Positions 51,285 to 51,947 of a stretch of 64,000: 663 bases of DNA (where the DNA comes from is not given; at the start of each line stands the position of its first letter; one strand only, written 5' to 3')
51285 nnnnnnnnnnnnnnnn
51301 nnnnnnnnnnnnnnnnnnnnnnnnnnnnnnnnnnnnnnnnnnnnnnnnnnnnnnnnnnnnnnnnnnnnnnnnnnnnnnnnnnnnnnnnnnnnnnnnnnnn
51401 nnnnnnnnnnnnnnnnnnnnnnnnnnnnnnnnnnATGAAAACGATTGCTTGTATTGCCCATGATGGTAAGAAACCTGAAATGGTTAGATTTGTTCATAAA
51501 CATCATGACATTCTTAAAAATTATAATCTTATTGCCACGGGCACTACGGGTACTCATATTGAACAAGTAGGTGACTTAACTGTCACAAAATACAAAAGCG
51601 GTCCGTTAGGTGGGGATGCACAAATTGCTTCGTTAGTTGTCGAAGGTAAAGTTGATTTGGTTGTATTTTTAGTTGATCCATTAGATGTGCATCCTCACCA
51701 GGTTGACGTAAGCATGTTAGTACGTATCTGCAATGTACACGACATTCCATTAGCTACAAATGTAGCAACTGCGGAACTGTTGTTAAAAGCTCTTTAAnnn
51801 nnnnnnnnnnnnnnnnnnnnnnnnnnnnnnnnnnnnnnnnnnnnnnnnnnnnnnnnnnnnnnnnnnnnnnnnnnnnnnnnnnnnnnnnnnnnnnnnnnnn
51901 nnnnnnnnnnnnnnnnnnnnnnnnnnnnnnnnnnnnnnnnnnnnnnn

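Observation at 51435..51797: Phage-encoded methylglyoxal synthase homologue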

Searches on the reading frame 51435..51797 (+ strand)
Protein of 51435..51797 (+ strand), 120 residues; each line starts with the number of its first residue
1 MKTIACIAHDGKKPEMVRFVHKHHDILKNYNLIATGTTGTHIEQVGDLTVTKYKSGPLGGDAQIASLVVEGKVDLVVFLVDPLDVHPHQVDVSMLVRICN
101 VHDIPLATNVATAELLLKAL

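Call 4: search_protein_families(library=pfam, proteins=[window:51435-51794:+], max_evalue=0.01)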
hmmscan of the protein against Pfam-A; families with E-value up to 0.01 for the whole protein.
window:51435-51794:+ (120 aa): 1 family
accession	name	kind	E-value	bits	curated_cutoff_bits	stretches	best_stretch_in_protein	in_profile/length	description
PF02142.27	MGS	-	5.9e-15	55.6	24.1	1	15-108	1-94/94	MGS-like domain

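Call 5: search_protein_families(library=ncbifam, proteins=[window:51435-51794:+], max_evalue=0.01)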
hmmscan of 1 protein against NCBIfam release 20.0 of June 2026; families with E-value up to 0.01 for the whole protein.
window:51435-51794:+ (120 aa): 2 families
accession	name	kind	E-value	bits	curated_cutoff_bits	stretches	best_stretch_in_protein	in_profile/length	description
NF003559.0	PRK05234.1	equivalog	1e-49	168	84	1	2-119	6-123/145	methylglyoxal synthase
TIGR00160.1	MGSA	equivalog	4e-49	166.3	146.9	1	2-119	3-120/143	methylglyoxal synthase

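Call 6: search_solved_structures(query=window:51435-51794:+, show_alignments=3)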
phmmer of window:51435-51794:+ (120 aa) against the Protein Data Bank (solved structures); distinct sequences matched with E-value up to 0.001: 11.
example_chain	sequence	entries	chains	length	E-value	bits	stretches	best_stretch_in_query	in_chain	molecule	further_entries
8u2v_A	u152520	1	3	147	2.5e-39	137.3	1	2-120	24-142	Methylglyoxal synthase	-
1wo8_A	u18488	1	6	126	2.3e-38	134.2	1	1-117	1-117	methylglyoxal synthase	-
6f2c_A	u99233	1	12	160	4.9e-38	133.2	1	3-120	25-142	Methylglyoxal synthase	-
2x8w_A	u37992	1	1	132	5.3e-36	126.6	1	1-117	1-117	METHYLGLYOXAL SYNTHASE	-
2xw6_A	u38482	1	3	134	5.6e-36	126.5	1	1-117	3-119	METHYLGLYOXAL SYNTHASE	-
6phe_A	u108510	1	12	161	3.5e-31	111.1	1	2-118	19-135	Methylglyoxal synthase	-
1b93_A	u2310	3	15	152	5.7e-29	103.9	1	2-118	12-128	PROTEIN (METHYLGLYOXAL SYNTHASE) | METHYLGLYOXAL SYNTHASE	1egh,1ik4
5h3l_A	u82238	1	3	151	4e-28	101.2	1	2-118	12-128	Methylglyoxal synthase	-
1s89_A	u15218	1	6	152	5.6e-28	100.7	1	2-118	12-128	Methylglyoxal synthase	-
1s8a_A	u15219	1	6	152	7.8e-28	100.3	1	2-118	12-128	Methylglyoxal synthase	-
1vmd_A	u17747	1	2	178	1.8e-27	99.1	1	2-118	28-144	Methylglyoxal synthase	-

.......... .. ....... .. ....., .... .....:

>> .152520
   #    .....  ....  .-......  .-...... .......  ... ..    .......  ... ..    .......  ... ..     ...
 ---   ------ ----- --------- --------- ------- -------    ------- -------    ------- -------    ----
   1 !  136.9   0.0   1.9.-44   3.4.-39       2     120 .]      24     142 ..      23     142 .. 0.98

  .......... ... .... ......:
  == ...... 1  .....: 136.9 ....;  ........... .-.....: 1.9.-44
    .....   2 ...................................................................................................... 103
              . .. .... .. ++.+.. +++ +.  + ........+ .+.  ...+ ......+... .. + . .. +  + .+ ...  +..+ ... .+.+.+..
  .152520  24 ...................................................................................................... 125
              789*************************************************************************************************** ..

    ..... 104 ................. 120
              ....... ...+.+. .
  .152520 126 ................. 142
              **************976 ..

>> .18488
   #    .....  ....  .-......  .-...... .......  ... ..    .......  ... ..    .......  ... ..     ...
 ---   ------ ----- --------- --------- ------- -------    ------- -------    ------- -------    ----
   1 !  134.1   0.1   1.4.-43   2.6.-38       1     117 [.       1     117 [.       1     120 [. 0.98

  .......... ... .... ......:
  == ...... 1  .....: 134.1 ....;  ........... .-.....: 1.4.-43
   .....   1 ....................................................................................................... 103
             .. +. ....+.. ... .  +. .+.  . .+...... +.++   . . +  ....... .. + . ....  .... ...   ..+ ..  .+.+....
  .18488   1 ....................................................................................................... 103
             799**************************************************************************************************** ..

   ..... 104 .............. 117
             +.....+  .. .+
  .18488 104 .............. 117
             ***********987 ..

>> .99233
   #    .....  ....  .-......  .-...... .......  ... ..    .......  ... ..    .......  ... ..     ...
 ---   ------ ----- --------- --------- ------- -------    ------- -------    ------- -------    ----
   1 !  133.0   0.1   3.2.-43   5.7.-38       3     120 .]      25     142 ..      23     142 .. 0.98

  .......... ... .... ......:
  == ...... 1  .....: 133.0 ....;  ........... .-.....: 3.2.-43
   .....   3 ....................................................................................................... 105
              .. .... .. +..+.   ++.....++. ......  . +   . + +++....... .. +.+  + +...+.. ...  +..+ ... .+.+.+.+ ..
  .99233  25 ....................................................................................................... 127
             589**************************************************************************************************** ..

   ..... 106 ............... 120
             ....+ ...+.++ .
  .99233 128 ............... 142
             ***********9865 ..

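Call 8: search_dna_similar(query=window:51435-51794:+, collection=phages, mode=protein, max_rows=60)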
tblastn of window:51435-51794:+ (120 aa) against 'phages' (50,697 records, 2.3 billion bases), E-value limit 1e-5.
Records with a match: 22; places in all: 22; records where one place covers at least 80% of the query: 22.
Best place of each record, by identity: <60% 22.
By first word of the organism name: Bacteriophage 14; Listeria 6; Enterococcus 2.
By host as written in the record: - 15; Listeria monocytogenes 6; Enterococcus faecalis 1.
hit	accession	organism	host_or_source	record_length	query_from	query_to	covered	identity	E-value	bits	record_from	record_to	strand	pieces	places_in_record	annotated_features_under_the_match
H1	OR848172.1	Listeria phage LM 4-14-1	Listeria monocytogenes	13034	4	120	98%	53.0%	3e-26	107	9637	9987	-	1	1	record has no annotation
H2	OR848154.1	Listeria phage LM 4-14-1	Listeria monocytogenes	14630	4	120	98%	53.0%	3e-26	107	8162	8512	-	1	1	record has no annotation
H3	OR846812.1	Listeria phage LM 4-11-1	Listeria monocytogenes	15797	4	120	98%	53.0%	3e-26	107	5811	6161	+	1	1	record has no annotation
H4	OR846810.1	Listeria phage LM 4-11-1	Listeria monocytogenes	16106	4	120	98%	53.0%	3e-26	107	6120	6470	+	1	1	record has no annotation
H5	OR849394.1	Listeria phage LM 4-14-1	Listeria monocytogenes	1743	4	120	98%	51.3%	4e-27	109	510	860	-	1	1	record has no annotation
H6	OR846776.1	Listeria phage LM 4-11-1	Listeria monocytogenes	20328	4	120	98%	51.3%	5e-27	109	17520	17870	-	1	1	record has no annotation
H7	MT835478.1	Bacteriophage sp.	human fecal samples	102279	3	120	98%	50.0%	3e-21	93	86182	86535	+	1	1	record has no annotation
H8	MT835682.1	Bacteriophage sp.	human fecal samples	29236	2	117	97%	50.9%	1e-23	100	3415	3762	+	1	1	record has no annotation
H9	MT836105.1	Bacteriophage sp.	human fecal samples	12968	4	120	98%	49.6%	3e-20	90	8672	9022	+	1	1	record has no annotation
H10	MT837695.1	Bacteriophage sp.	human fecal samples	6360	3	120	98%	47.5%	8e-21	91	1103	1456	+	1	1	record has no annotation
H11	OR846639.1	Enterococcus phage Efs 1-1-1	Enterococcus faecalis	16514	4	120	98%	47.9%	2e-22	96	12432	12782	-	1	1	record has no annotation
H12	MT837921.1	Bacteriophage sp.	human fecal samples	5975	4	120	98%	47.9%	7e-20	89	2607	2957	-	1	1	record has no annotation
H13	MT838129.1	Bacteriophage sp.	human fecal samples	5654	3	120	98%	46.6%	8e-21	91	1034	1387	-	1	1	record has no annotation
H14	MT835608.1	Bacteriophage sp.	human fecal samples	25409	4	120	98%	45.3%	2e-19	88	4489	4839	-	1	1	record has no annotation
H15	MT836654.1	Bacteriophage sp.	human fecal samples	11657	3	120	98%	44.9%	3e-19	87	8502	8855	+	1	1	record has no annotation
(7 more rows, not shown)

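Call 13: search_protein_families(library=phrogs, proteins=[window:51435-51794:+], max_evalue=0.001)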
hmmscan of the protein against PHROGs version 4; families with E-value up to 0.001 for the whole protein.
window:51435-51794:+ (120 aa): 0 families

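Call 14: find_homologous_proteins(query=window:51435-51794:+)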
Query window:51435-51794:+ (120 aa): 3764 proteins with E <= 0.001 among 3772 candidates; the best 120 are listed.
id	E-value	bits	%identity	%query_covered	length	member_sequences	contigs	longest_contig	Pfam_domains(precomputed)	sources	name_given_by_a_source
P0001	2.9e-71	255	98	100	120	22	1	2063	PF02142.28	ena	-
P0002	1.0e-64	234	91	100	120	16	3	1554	PF02142.28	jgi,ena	jgi:methylglyoxal synthase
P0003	8.9e-63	228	86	98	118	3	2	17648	PF02142.28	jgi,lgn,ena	jgi:methylglyoxal synthase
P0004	3.6e-47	177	71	99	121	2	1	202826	PF02142.28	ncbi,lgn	-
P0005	2.3e-46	175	71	98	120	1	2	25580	PF02142.28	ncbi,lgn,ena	-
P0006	4.7e-46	174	70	99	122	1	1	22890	PF02142.28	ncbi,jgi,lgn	jgi:methylglyoxal synthase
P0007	8.4e-46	173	67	100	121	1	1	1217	PF02142.28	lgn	-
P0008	9.0e-46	173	69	98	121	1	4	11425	PF02142.28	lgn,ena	-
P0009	9.6e-46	173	69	99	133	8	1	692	PF02142.28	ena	-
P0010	3.1e-45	171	69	98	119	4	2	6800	PF02142.28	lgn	-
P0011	4.7e-45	170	69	98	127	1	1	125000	PF02142.28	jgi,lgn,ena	jgi:methylglyoxal synthase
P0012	6.8e-45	170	68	98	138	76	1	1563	PF02142.28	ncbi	-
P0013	9.3e-45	169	68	98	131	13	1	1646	PF02142.28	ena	-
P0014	1.2e-44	169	66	99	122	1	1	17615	PF02142.28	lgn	-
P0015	1.7e-44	169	69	98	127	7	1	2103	PF02142.28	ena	-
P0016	1.8e-44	168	67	99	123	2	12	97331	PF02142.28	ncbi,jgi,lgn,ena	jgi:methylglyoxal synthase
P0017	2.0e-44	168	68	98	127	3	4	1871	PF02142.28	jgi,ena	jgi:methylglyoxal synthase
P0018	2.5e-44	168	67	99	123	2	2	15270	PF02142.28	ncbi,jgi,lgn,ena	jgi:methylglyoxal synthase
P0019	3.1e-44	168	66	99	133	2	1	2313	PF02142.28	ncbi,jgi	jgi:methylglyoxal synthase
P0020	4.3e-44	167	68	98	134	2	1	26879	PF02142.28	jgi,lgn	-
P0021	4.9e-44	167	68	98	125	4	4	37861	PF02142.28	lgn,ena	-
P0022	5.1e-44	167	66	99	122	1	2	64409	PF02142.28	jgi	jgi:methylglyoxal synthase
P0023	5.3e-44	167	66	98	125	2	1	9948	PF02142.28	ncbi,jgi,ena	jgi:methylglyoxal synthase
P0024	7.0e-44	167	68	98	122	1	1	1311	PF02142.28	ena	-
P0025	8.0e-44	166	68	98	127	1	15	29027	PF02142.28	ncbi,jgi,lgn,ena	jgi:methylglyoxal synthase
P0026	9.0e-44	166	68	98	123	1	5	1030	PF02142.28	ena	-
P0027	1.1e-43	166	68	98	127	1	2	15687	PF02142.28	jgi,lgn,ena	jgi:methylglyoxal synthase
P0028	1.1e-43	166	68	100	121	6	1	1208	PF02142.28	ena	-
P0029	1.3e-43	166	67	99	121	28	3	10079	PF02142.28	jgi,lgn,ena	jgi:methylglyoxal synthase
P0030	1.6e-43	165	68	98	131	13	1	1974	PF02142.28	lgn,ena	-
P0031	1.6e-43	165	66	99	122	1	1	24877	PF02142.28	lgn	-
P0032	2.2e-43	165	67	98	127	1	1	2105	PF02142.28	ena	-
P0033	2.2e-43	165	69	100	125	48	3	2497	PF02142.28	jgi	jgi:methylglyoxal synthase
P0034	4.0e-43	164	66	98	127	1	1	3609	PF02142.28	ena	-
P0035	4.3e-43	164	66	97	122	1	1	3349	PF02142.28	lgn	-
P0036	4.8e-43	164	64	98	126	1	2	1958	PF02142.28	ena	-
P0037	6.4e-43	163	66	98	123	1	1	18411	PF02142.28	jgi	-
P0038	6.9e-43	163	64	98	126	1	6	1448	PF02142.28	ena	-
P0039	8.4e-43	163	66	98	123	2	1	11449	PF02142.28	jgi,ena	-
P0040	9.2e-43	163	68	100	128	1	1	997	PF02142.28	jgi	-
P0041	9.7e-43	163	68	98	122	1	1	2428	PF02142.28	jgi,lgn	-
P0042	1.1e-42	163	63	98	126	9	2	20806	PF02142.28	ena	-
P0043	1.4e-42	162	66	98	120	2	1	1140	PF02142.28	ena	-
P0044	1.4e-42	162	68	100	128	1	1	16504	PF02142.28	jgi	-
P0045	1.5e-42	162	65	100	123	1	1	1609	PF02142.28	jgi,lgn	jgi:methylglyoxal synthase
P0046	1.5e-42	162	65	98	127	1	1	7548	PF02142.28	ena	-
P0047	1.7e-42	162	65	98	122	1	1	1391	PF02142.28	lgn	-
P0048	1.7e-42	162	68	100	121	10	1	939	PF02142.28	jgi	jgi:methylglyoxal synthase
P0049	1.7e-42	162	66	100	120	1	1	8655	PF02142.28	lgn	-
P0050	1.7e-42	162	65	98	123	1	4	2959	PF02142.28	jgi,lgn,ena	-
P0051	1.8e-42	162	68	100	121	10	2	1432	PF02142.28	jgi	-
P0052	2.1e-42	162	68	100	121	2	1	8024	PF02142.28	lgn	-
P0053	2.4e-42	162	65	98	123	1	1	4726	PF02142.28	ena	-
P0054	2.5e-42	162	68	98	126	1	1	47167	PF02142.28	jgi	-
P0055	2.6e-42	162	68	99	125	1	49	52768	PF02142.28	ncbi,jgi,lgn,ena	-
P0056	2.7e-42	161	68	99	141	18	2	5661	PF02142.28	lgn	-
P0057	2.7e-42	161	68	99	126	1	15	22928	PF02142.28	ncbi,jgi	ncbi:MAG: methylglyoxal synthase [bacterium]|jgi:methylglyoxal synthase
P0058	2.8e-42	161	64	98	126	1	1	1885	PF02142.28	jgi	jgi:methylglyoxal synthase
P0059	2.9e-42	161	64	98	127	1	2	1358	PF02142.28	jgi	jgi:methylglyoxal synthase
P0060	3.0e-42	161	65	98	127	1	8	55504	PF02142.28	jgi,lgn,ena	jgi:methylglyoxal synthase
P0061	3.1e-42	161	66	99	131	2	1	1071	PF02142.28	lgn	-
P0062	3.1e-42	161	68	99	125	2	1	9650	PF02142.28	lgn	-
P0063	3.2e-42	161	64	98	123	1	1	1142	PF02142.28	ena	-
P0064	3.2e-42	161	65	98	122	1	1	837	PF02142.28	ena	-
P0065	3.2e-42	161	68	99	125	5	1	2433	PF02142.28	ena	-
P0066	3.3e-42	161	65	98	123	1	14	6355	PF02142.28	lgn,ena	-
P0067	4.6e-42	161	68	100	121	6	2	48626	PF02142.28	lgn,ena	-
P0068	4.7e-42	161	68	99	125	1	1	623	PF02142.28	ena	-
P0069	4.9e-42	161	67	98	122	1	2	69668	PF02142.28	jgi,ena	jgi:methylglyoxal synthase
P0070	4.9e-42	161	67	98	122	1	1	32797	PF02142.28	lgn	-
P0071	5.1e-42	161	68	98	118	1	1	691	PF02142.28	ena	-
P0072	5.7e-42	160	67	98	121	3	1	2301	PF02142.28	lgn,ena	-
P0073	5.9e-42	160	64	100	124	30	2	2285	PF02142.28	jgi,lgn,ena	jgi:methylglyoxal synthase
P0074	6.2e-42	160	68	100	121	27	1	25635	PF02142.28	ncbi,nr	ncbi:MAG: methylglyoxal synthase [Deltaproteobacteria bacterium]|nr:methylglyoxal synthase [Deltapro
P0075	6.4e-42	160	64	100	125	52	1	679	PF02142.28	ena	-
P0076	6.5e-42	160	66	99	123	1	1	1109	PF02142.28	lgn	-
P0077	7.2e-42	160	65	100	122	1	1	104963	PF02142.28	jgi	-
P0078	8.0e-42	160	66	98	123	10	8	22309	PF02142.28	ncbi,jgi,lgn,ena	-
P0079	8.0e-42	160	67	100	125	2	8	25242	PF02142.28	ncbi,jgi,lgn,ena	ncbi:MAG: methylglyoxal synthase [Smithella sp.]|jgi:methylglyoxal synthase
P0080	8.1e-42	160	64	100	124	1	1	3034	PF02142.28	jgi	-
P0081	8.6e-42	160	68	100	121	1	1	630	PF02142.28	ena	-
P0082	9.7e-42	160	63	99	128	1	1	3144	PF02142.28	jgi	-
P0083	1.0e-41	160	65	98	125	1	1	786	PF02142.28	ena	-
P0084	1.0e-41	160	63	98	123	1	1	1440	PF02142.28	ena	-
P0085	1.0e-41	160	65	98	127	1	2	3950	PF02142.28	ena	-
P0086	1.1e-41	160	66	98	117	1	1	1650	PF02142.28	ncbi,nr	ncbi:methylglyoxal synthase, partial [bacterium]|nr:methylglyoxal synthase [bacterium]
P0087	1.4e-41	159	66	97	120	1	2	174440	PF02142.28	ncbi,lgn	-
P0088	1.4e-41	159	64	100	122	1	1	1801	PF02142.28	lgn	-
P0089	1.5e-41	159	66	98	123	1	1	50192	PF02142.28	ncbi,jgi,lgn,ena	-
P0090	1.5e-41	159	66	98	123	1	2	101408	PF02142.28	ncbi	-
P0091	1.5e-41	159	65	98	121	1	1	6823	PF02142.28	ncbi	ncbi:MAG: methylglyoxal synthase [Cyclobacteriaceae bacterium]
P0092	1.6e-41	159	67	98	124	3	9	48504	PF02142.28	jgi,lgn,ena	jgi:methylglyoxal synthase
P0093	1.7e-41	159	65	100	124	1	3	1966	PF02142.28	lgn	-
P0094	1.7e-41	159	67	100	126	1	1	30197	PF02142.28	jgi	-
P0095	1.8e-41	159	66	99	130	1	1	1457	PF02142.28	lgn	-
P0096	1.8e-41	159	63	99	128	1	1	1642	PF02142.28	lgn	-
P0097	2.0e-41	159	63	98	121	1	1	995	PF02142.28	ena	-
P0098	2.1e-41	159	64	98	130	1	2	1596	PF02142.28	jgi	-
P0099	2.2e-41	159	65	100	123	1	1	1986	PF02142.28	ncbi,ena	-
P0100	2.2e-41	159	65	97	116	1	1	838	PF02142.28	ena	-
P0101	2.2e-41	159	66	100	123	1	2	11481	PF02142.28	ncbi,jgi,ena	-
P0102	2.3e-41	158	67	98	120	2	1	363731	PF02142.28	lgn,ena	-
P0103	2.5e-41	158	64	98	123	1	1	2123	PF02142.28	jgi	-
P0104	2.5e-41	158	63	100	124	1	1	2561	PF02142.28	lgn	-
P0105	2.8e-41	158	66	100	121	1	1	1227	PF02142.28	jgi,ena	-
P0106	2.8e-41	158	65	98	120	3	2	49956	PF02142.28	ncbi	-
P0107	3.0e-41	158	65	100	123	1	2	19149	PF02142.28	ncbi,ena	-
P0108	3.1e-41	158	64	99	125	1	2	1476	PF02142.28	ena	-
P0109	4.0e-41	158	66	99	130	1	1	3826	PF02142.28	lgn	-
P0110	4.2e-41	158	61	98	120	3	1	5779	PF02142.28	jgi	jgi:methylglyoxal synthase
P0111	4.3e-41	158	66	98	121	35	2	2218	PF02142.28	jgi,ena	-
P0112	4.4e-41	158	65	98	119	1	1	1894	PF02142.28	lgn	-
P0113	4.5e-41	158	63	100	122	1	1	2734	PF02142.28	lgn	-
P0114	4.6e-41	158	63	98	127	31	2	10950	PF02142.28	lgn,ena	-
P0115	5.4e-41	157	64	98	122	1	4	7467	PF02142.28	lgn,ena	-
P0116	5.9e-41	157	65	100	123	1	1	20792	PF02142.28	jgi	-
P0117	6.2e-41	157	64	98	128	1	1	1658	PF02142.28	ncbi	-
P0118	6.3e-41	157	64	99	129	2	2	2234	PF02142.28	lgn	-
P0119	6.4e-41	157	65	98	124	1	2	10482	PF02142.28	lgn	-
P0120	6.4e-41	157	64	99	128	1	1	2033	PF02142.28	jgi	jgi:methylglyoxal synthase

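Call 15: find_related_loci(query=window:51435-51794:+, collection=viral_contigs, flank=10000)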
Query window:51435-51794:+ (120 aa) in viral_contigs; peptide patterns used: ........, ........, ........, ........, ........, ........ (x = any residue, [..] = any of these).
92 stretches matched a pattern; 80 encode a relative of the query (tblastn E <= 1e-3); 80 distinct loci.
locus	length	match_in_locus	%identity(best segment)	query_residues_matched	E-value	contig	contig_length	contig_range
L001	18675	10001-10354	83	1-118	3e-64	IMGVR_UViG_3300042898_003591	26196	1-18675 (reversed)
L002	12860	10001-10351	68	3-120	4e-50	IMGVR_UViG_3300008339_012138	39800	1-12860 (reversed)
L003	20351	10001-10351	68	3-120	4e-50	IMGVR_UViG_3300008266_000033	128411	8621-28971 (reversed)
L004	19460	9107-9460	67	2-120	1e-49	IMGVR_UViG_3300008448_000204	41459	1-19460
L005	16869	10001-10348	64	4-120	5e-49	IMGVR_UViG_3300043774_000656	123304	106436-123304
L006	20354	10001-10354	66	2-120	7e-49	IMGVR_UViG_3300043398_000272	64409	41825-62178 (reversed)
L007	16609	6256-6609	68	2-120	1e-47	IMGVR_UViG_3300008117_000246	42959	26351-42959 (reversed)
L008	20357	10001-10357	61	4-120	1e-44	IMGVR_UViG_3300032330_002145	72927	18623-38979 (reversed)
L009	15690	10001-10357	61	4-120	5e-44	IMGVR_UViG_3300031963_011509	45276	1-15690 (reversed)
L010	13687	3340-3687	63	4-120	1e-43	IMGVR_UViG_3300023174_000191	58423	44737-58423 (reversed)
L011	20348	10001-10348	61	4-120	3e-43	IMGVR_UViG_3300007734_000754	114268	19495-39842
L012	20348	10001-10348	62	4-120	3e-43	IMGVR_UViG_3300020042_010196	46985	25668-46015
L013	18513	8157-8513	60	4-120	8e-43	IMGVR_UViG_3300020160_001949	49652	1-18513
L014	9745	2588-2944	61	4-120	8e-43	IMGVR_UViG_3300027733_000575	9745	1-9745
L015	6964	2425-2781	60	4-120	8e-43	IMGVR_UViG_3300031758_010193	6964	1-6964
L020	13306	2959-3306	61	4-120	5e-42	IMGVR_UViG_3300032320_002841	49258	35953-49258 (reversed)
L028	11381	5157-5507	55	4-118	1e-39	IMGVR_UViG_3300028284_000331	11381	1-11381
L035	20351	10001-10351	54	4-118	5e-38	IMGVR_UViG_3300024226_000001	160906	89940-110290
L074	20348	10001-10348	63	4-120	2e-44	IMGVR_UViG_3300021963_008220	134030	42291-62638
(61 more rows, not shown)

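Call 21: find_encoding_contigs(protein=P0004, flank=8000, max_places=3)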
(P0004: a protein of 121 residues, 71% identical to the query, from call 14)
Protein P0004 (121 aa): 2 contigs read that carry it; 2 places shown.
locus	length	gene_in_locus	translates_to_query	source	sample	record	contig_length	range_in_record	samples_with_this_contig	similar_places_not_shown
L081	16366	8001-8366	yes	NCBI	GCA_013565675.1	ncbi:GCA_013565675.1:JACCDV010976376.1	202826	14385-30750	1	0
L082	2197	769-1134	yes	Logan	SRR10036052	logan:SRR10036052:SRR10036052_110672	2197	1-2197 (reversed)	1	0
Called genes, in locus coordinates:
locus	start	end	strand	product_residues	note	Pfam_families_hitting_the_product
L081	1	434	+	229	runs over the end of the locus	-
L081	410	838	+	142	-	-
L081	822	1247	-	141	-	PF00583:Acetyltransf_1 (weak)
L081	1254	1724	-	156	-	-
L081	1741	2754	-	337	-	PF18905:DUF5661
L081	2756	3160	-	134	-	-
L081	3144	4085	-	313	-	PF00583:Acetyltransf_1 (weak), PF13508:Acetyltransf_7, PF13673:Acetyltransf_10 (weak)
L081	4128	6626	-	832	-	PF02861:Clp_N, PF00004:AAA, PF17871:AAA_lid_9, PF00158:Sigma54_activat, PF00004:AAA, PF07724:AAA_2, PF07728:AAA_5, PF10431:ClpB_D2-small, +6 more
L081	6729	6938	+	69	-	-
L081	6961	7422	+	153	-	PF13619:KTSC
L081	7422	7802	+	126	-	-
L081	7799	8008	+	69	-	-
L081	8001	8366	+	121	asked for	PF02142:MGS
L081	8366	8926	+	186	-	-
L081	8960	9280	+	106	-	PF13585:CHU_C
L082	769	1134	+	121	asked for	PF02142:MGS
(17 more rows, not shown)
